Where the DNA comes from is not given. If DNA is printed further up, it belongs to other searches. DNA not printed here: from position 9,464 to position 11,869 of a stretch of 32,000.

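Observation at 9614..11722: Complete PglB/STT3-type N-oligosaccharyltransferase with no glycan-assembly genes nearby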

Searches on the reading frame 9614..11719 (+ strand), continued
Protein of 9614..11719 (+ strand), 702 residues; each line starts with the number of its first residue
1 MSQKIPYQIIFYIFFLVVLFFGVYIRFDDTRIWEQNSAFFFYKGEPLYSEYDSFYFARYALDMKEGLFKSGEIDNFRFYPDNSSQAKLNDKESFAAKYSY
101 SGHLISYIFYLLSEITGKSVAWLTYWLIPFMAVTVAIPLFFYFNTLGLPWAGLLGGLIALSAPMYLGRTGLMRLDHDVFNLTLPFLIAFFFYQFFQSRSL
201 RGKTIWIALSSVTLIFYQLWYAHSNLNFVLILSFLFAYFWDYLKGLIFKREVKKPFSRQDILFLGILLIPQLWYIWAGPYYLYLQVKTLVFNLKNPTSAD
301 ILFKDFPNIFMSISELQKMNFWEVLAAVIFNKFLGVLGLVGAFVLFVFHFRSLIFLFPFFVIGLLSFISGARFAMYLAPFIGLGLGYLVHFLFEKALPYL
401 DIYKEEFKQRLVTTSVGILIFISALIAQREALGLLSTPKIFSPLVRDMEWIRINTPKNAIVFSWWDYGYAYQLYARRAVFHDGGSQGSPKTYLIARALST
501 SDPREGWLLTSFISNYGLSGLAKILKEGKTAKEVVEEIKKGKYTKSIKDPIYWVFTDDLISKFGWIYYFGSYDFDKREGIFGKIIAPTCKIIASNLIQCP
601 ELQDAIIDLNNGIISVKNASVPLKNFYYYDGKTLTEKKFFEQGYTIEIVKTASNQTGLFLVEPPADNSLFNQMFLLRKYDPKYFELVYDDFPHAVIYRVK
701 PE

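Call 15: find_encoding_contigs(protein=P0071, flank=10000, max_places=1)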
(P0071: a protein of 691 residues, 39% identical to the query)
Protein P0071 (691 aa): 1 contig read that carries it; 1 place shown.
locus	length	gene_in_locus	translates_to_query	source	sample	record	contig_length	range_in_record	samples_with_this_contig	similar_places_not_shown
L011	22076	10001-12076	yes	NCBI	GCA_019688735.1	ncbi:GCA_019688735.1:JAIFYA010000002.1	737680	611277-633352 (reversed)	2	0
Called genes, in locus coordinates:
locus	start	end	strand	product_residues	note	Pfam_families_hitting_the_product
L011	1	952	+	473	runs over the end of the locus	PF02321:OEP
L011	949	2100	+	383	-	PF25917:BSH_RND (weak), PF25967:RND-MFP_C, PF25989:YknX_C (weak), PF25975:CzcB_C (weak)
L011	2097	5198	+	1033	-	PF00873:ACR_tran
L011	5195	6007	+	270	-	PF01012:ETF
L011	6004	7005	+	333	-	PF01012:ETF, PF00766:ETF_alpha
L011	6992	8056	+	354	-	PF01637:ATPase_2, PF13191:AAA_16 (weak), PF13173:AAA_14 (faint), PF13401:AAA_22 (weak), PF21690:MJ1010-like_2nd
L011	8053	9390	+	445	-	PF00890:FAD_binding_2, PF01134:GIDA (weak), PF01266:DAO, PF01494:FAD_binding_3, PF01946:Thi4 (weak), PF03486:HI0933_like (weak), PF12831:FAD_oxidored, PF26311:ETF-QO_FixC_C, +3 more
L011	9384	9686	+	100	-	PF01909:NTP_transf_2, PF18765:Polbeta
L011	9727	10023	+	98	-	PF05187:Fer4_ETF_QO, PF12838:Fer4_7 (faint), PF13237:Fer4_10 (weak), PF13247:Fer4_11 (weak), PF13187:Fer4_9 (weak)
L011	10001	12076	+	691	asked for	PF02516:STT3, PF21436:STT3-PglB_core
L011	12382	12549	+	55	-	PF05016:ParE_toxin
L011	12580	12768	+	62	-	-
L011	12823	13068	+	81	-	PF03683:UPF0175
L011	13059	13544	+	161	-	PF11848:DUF3368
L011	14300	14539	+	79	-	PF02381:MraZ (weak), PF04014:MazE_antitoxin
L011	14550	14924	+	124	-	PF01850:PIN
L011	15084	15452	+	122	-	-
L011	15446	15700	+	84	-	-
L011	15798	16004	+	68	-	-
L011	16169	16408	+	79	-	-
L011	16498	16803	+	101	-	PF14076:DUF4258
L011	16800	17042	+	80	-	PF10049:DUF2283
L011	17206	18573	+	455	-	PF01943:Polysacc_synt, PF13440:Polysacc_synt_3, PF01554:MatE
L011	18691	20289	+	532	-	PF01408:GFO_IDH_MocA, PF22725:GFO_IDH_MocA_C3, PF02894:GFO_IDH_MocA_C (weak), PF25084:LbH_EIF2B, PF00132:Hexapep, PF25087:GMPPB_C (weak), PF00132:Hexapep, PF00132:Hexapep, +2 more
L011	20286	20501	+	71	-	-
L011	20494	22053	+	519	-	PF13470:PIN_3 (weak), PF01041:DegT_DnrJ_EryC1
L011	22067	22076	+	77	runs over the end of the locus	PF01041:DegT_DnrJ_EryC1 (weak)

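Call 16: find_encoding_contigs(protein=P0069, flank=10000, max_places=1)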
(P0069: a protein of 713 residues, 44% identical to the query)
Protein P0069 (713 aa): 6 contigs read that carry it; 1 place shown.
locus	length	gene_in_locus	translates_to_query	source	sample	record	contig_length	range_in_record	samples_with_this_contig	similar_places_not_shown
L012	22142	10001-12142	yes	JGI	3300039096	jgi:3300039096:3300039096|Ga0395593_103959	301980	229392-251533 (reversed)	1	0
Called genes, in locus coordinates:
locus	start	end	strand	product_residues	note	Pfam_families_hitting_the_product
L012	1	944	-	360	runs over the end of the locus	PF10555:MraY_sig1 (weak), PF00953:Glycos_transf_4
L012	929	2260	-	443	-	PF01225:Mur_ligase, PF08245:Mur_ligase_M, PF02875:Mur_ligase_C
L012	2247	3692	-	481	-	PF01225:Mur_ligase (weak), PF08245:Mur_ligase_M, PF02875:Mur_ligase_C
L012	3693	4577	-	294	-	PF01795:Methyltransf_5, PF01728:FtsJ (faint), PF13649:Methyltransf_25 (faint), PF13847:Methyltransf_31 (faint)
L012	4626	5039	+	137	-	PF00293:NUDIX, PF14815:NUDIX_4, PF22327:Nudt16-like (weak)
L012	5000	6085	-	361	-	PF04389:Peptidase_M28 (weak), PF01546:Peptidase_M20, PF07687:M20_dimer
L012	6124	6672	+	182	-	PF01613:Flavin_Reduct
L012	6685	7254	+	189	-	-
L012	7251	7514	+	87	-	-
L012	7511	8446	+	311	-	PF01734:Patatin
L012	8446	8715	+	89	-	-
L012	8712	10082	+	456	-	PF17767:NAPRTase_N, PF04095:NAPRTase, PF17956:NAPRTase_C (weak)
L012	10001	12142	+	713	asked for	PF02516:STT3, PF21436:STT3-PglB_core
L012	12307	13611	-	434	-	PF02646:RmuC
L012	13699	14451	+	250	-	PF00378:ECH_1, PF16113:ECH_2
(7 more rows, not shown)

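Call 17: find_encoding_contigs(protein=P0078, flank=10000, max_places=1)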
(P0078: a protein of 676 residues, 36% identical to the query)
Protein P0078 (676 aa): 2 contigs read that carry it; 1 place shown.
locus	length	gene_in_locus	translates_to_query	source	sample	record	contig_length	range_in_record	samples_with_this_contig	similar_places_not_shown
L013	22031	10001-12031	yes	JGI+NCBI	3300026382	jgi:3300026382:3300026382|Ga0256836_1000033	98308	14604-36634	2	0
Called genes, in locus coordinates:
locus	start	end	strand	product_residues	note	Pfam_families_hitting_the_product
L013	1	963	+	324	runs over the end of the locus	PF01073:3Beta_HSD, PF01370:Epimerase, PF02719:Polysacc_synt_2, PF04321:RmlD_sub_bind, PF05368:NmrA (faint), PF16363:GDP_Man_Dehyd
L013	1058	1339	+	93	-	PF00872:Transposase_mut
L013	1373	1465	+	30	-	-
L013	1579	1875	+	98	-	PF02350:Epimerase_2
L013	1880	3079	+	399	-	PF13439:Glyco_transf_4, PF13579:Glyco_trans_4_4 (weak), PF00534:Glycos_transf_1, PF13692:Glyco_trans_1_4, PF13524:Glyco_trans_1_2 (weak)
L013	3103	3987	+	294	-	-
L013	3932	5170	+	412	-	PF00155:Aminotran_1_2 (weak), PF01041:DegT_DnrJ_EryC1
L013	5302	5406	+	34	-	-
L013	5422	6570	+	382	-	PF01041:DegT_DnrJ_EryC1, PF00155:Aminotran_1_2, PF00266:Aminotran_5 (weak), PF01053:Cys_Met_Meta_PP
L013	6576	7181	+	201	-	PF02397:Bac_transf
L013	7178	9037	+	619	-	PF13727:CoA_binding_3, PF01408:GFO_IDH_MocA (faint), PF02629:CoA_binding, PF01073:3Beta_HSD, PF01370:Epimerase, PF02719:Polysacc_synt_2, PF04321:RmlD_sub_bind, PF16363:GDP_Man_Dehyd, +2 more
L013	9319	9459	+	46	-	PF13384:HTH_23 (weak)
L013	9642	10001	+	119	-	-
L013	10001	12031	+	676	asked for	PF02516:STT3, PF21436:STT3-PglB_core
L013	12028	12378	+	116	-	-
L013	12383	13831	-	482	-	PF02386:TrkH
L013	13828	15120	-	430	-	PF02254:TrkA_N, PF02558:ApbA (faint), PF03435:Sacchrp_dh_NADP (faint), PF03721:UDPG_MGDP_dh_N (faint), PF02080:TrkA_C, PF02254:TrkA_N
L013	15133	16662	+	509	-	PF03023:MurJ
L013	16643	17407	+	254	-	PF01790:LGT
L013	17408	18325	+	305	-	PF01063:Aminotran_4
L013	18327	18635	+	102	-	PF01909:NTP_transf_2, PF18765:Polbeta (weak)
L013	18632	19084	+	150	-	-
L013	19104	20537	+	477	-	PF00111:Fer2 (weak), PF17651:Raco_middle, PF14574:RACo_C_ter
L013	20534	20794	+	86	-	PF16256:DUF4911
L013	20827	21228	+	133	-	PF07963:N_methyl, PF08334:T2SSG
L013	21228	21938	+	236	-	PF08032:SpoU_sub_bind, PF00588:SpoU_methylase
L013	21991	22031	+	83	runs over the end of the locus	-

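Call 33: predict_structure(alignment_id=A1)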
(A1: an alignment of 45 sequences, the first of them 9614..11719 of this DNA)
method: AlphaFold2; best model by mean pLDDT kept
length: 702 residues; sequences in the alignment: 45
mean_pLDDT: 92.3   pTM: 0.89
mean pLDDT of the five models: 92.3, 91.8, 91.2, 91.1, 91.0
residues with pLDDT >= 90: 555; 70-90: 132; 50-70: 14; < 50: 1
segments of 3 or more residues with pLDDT < 50: none
pLDDT, mean of each block of 10 residues (from residue 1): 78 98 95 95 96 95 95 92 82 87 94 97 97 98 97 98 94 94 98 96 98 96 93 94 83 83 97 93 85 67 81 76 95 97 97 96 91 94 98 93 89 95 96 92 96 97 87 95 77 94 97 93 91 95 95 94 93 92 91 90 92 91 94 92 93 87 95 96 97 96 92
secondary structure, 60 per line:
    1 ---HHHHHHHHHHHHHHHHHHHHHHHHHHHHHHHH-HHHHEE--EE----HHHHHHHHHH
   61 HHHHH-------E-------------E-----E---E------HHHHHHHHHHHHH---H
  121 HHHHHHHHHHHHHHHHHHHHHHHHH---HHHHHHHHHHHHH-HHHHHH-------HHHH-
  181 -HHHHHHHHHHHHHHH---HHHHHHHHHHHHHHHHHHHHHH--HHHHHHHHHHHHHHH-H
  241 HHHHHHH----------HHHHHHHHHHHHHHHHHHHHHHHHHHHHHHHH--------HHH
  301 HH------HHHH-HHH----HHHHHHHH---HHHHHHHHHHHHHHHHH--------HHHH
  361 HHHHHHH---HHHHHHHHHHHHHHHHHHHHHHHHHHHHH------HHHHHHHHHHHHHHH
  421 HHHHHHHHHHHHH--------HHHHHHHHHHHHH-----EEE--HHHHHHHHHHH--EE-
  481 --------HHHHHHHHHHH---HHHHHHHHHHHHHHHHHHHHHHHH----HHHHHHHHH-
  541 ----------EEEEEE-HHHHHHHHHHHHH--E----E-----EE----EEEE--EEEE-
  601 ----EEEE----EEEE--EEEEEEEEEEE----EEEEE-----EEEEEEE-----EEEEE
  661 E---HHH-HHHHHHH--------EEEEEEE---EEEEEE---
elements in order (helices of 4 or more, strands of 3 or more residues): H4-35 H37-40 H51-65 H104-116 H120-145 H149-161 H163-168 H176-179 H182-196 H200-221 H224-238 H240-247 H258-289 H298-302 H309-312 H321-328 H332-348 H357-367 H371-399 H406-433 H442-454 E460-462 H465-475 H489-499 H503-526 H531-539 E551-556 H558-570 E590-593 E596-599 E605-608 E613-616 E619-629 E634-638 E644-650 E656-661 H669-675 E684-690 E694-699

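Call 35: fold_search(model_id=the predicted structure, library=pdb)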
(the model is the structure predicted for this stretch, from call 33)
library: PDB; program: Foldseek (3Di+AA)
matches with E <= 10: 184; with E <= 0.001: 27
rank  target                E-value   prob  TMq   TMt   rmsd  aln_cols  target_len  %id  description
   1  6gxc_A                2.6e-28  1.00  0.75  0.74   6.3       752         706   19  Bacterial oligosaccharyltransferase PglB in complex with an inhibitory peptide and a reactive lipid-linked oligosaccha (released 2018-11-14)
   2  5ogl_A                4.3e-27  1.00  0.74  0.74   6.3       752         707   20  Structure of bacterial oligosaccharyltransferase PglB in complex with an acceptor peptide and an lipid-linked oligosac (released 2017-10-25)
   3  3rce_A                3.4e-25  1.00  0.73  0.75   6.5       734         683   19  Bacterial oligosaccharyltransferase PglB (released 2011-06-15)
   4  9n9j_I                7.2e-15  1.00  0.57  0.58  11.0       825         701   14  Structure of a GRP94 folding intermediate engaged with a CCDC134- and FKBP11-bound secretory translocon (released 2025-11-19)
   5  8age_A                1.0e-14  1.00  0.59  0.64  10.9       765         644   14  Structure of yeast oligosaccharylransferase complex with acceptor peptide bound (released 2022-12-07)
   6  8b6l_I                1.4e-13  1.00  0.58  0.60  10.3       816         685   14  Subtomogram average of the human Sec61-TRAP-OSTA-translocon (released 2022-12-07)
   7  8agc_A                1.8e-13  1.00  0.58  0.58  11.6       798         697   14  Structure of yeast oligosaccharylransferase complex with lipid-linked oligosaccharide and non-acceptor peptide bound (released 2022-12-07)
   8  6s7o_A                2.6e-13  1.00  0.58  0.61  10.6       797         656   14  Cryo-EM structure of human oligosaccharyltransferase complex OST-A (released 2019-12-18)
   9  6s7t_A                5.4e-13  1.00  0.58  0.57   9.4       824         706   13  Cryo-EM structure of human oligosaccharyltransferase complex OST-B (released 2019-12-18)
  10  8pn9_A                1.7e-12  1.00  0.57  0.61  11.2       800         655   16  Structure of human oligosaccharyltransferase OST-A complex bound to NGI-1 (released 2024-05-08)
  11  8agb_A                2.6e-12  1.00  0.57  0.62  11.8       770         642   13  Structure of yeast oligosaccharylransferase complex with lipid-linked oligosaccharide bound (released 2022-12-07)
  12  6ftg_5                2.6e-12  1.00  0.55  0.59  12.3       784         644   14  Subtomogram average of OST-containing ribosome-translocon complexes from canine rough microsomal membranes (released 2018-03-21)
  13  6c26_A                3.7e-12  1.00  0.56  0.60  12.9       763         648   13  The Cryo-EM structure of a eukaryotic oligosaccharyl transferase complex (released 2018-01-31)
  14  7oci_F                1.6e-11  1.00  0.57  0.62  11.4       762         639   15  Cryo-EM structure of yeast Ost6p containing oligosaccharyltransferase complex (released 2022-02-16)
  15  3wak                  1.6e-11  1.00  0.53  0.44  12.1       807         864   13  Crystal structure of the Archaeoglobus fulgidus oligosaccharyltransferase (O29867_ARCFU) in the apo form (released 2013-10-30)
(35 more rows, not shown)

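Call 36: find_encoding_contigs(protein=P0104, flank=10000, max_places=1)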
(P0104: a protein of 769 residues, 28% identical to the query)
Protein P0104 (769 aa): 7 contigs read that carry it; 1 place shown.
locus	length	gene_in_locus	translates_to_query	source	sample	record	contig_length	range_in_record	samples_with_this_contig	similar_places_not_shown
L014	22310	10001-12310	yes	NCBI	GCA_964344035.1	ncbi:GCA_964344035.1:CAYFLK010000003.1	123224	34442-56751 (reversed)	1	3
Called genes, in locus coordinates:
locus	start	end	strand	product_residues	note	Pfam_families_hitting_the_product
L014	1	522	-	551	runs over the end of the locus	PF00364:Biotin_lipoyl, PF01597:GCV_H (faint), PF25973:BSH_CzcB (faint), PF25984:BSH_YknX (faint), PF00364:Biotin_lipoyl, PF02817:E3_binding, PF00198:2-oxoacid_dh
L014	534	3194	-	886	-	PF28598:PDH_E1_N, PF00456:Transketolase_N, PF17831:PDH_E1_M, PF22613:Transketolase_C_1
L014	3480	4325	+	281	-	-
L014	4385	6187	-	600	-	PF00009:GTP_EFTU, PF03144:GTP_EFTU_D2, PF00679:EFG_C, PF06421:LepA_C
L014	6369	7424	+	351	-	PF02729:OTCace_N, PF00185:OTCace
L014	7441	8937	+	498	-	PF01066:CDP-OH_P_transf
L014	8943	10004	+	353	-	PF01078:Mg_chelatase (faint), PF05496:RuvB_N, PF00004:AAA, PF07728:AAA_5 (faint), PF17864:AAA_lid_4, PF05491:WHD_RuvB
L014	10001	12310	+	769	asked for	PF02516:STT3 (weak), PF21436:STT3-PglB_core (weak)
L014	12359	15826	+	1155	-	PF08335:GlnD_UR_UTase (weak)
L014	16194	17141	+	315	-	PF04204:HTS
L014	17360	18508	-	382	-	PF00155:Aminotran_1_2, PF01041:DegT_DnrJ_EryC1 (weak), PF01053:Cys_Met_Meta_PP (weak)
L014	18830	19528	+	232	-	PF03591:AzlC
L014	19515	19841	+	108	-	PF05437:AzlD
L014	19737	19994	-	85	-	-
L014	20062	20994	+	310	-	PF04069:OpuAC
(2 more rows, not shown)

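Call 37: find_encoding_contigs(protein=P0085, flank=10000, max_places=1)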
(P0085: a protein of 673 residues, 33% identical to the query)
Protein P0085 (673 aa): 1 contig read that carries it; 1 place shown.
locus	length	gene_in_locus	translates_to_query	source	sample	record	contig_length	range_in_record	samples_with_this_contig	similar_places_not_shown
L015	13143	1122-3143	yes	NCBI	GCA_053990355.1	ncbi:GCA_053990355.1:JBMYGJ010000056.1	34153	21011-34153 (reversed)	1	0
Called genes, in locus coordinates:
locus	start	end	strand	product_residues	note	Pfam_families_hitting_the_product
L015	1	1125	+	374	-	?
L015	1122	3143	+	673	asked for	PF02516:STT3, PF21436:STT3-PglB_core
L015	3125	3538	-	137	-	PF02082:Rrf2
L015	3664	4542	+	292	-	PF01259:SAICAR_synt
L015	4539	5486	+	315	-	PF06574:FAD_syn, PF01467:CTP_transf_like, PF01687:Flavokinase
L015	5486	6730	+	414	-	PF01520:Amidase_3, PF01476:LysM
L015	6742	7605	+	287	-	PF08668:HDOD, PF01966:HD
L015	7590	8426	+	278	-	PF01739:CheR, PF13649:Methyltransf_25 (faint)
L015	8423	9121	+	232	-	PF00702:Hydrolase, PF13419:HAD_2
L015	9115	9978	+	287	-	PF00929:RNase_T, PF16473:Rv2179c-like (faint), PF13280:WYL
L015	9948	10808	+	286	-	PF20208:ARPP-1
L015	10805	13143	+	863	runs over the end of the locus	PF00069:Pkinase, PF07714:PK_Tyr_Ser-Thr, PF03109:ABC1 (weak), PF00580:UvrD-helicase, PF01443:Viral_helicase1 (faint), PF13245:AAA_19, PF13361:UvrD_C, PF13538:UvrD_C_2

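Call 45: find_encoding_contigs(protein=P0058, flank=10000, max_places=1)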
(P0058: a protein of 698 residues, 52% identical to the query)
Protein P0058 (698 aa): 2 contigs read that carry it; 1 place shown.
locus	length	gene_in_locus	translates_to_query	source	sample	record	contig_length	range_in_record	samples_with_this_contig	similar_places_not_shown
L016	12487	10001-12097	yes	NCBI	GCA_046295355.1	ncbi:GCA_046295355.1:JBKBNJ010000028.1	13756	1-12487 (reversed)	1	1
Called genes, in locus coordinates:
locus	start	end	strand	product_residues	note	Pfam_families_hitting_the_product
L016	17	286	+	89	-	PF02311:AraC_binding (weak), PF07883:Cupin_2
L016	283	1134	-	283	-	PF02153:PDH_N, PF20463:PDH_C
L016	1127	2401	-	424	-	PF01979:Amidohydro_1, PF12890:DHOase, PF07969:Amidohydro_3 (weak)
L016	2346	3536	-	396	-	PF01545:Cation_efflux, PF16916:ZT_dimer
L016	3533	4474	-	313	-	PF04055:Radical_SAM, PF16199:Radical_SAM_C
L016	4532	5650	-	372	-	PF00155:Aminotran_1_2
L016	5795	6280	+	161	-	PF02620:YceD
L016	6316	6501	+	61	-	PF01783:Ribosomal_L32p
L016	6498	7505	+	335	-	PF02504:FA_synthesis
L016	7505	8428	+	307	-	PF00108:Thiolase_N (faint), PF08545:ACP_syn_III, PF08541:ACP_syn_III_C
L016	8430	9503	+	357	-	PF01266:DAO (weak), PF01494:FAD_binding_3, PF04820:Trp_halogenase (faint), PF07992:Pyr_redox_2 (weak), PF13450:NAD_binding_8 (weak), PF13738:Pyr_redox_3 (faint)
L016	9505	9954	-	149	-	PF07977:FabA, PF22818:ApeI-like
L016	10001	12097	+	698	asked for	PF02516:STT3, PF21436:STT3-PglB_core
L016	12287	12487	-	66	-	?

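Call 46: find_encoding_contigs(protein=P0111, flank=10000, max_places=1)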
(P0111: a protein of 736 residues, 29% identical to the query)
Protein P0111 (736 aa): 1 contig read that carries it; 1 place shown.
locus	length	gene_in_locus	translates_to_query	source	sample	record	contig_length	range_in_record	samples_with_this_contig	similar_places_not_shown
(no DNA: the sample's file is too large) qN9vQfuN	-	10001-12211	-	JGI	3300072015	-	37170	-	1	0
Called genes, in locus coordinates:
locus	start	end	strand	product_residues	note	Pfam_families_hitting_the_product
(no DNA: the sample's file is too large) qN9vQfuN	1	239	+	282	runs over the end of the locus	PF00535:Glycos_transf_2, PF10111:Glyco_tranf_2_2, PF13641:Glyco_tranf_2_3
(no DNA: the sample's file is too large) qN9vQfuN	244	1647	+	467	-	PF04932:Wzy_C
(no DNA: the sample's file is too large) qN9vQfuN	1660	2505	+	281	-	PF13489:Methyltransf_23, PF06325:PrmA, PF08003:Methyltransf_9 (weak), PF08241:Methyltransf_11, PF08242:Methyltransf_12, PF13649:Methyltransf_25, PF13847:Methyltransf_31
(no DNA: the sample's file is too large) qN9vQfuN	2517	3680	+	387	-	PF13439:Glyco_transf_4, PF00534:Glycos_transf_1, PF13692:Glyco_trans_1_4, PF13524:Glyco_trans_1_2 (weak)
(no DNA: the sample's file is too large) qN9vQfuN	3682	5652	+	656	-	PF13522:GATase_6, PF13537:GATase_7, PF00733:Asn_synthase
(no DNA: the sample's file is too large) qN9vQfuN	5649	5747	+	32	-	-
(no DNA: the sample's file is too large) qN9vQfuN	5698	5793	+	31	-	-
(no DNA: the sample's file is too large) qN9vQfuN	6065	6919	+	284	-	PF13489:Methyltransf_23, PF08241:Methyltransf_11, PF08242:Methyltransf_12 (weak), PF13649:Methyltransf_25 (faint)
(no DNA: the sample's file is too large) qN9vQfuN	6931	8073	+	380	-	PF13477:Glyco_trans_4_2, PF13439:Glyco_transf_4 (weak), PF13579:Glyco_trans_4_4, PF20706:GT4-conflict (weak), PF00534:Glycos_transf_1, PF13692:Glyco_trans_1_4, PF13524:Glyco_trans_1_2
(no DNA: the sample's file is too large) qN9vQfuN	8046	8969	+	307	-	PF05368:NmrA, PF01073:3Beta_HSD, PF01370:Epimerase, PF02719:Polysacc_synt_2, PF04321:RmlD_sub_bind, PF13460:NAD_binding_10, PF16363:GDP_Man_Dehyd, PF07993:NAD_binding_4 (weak)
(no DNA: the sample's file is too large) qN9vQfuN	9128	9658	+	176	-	PF02397:Bac_transf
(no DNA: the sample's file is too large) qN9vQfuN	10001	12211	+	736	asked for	PF02516:STT3, PF21436:STT3-PglB_core (weak)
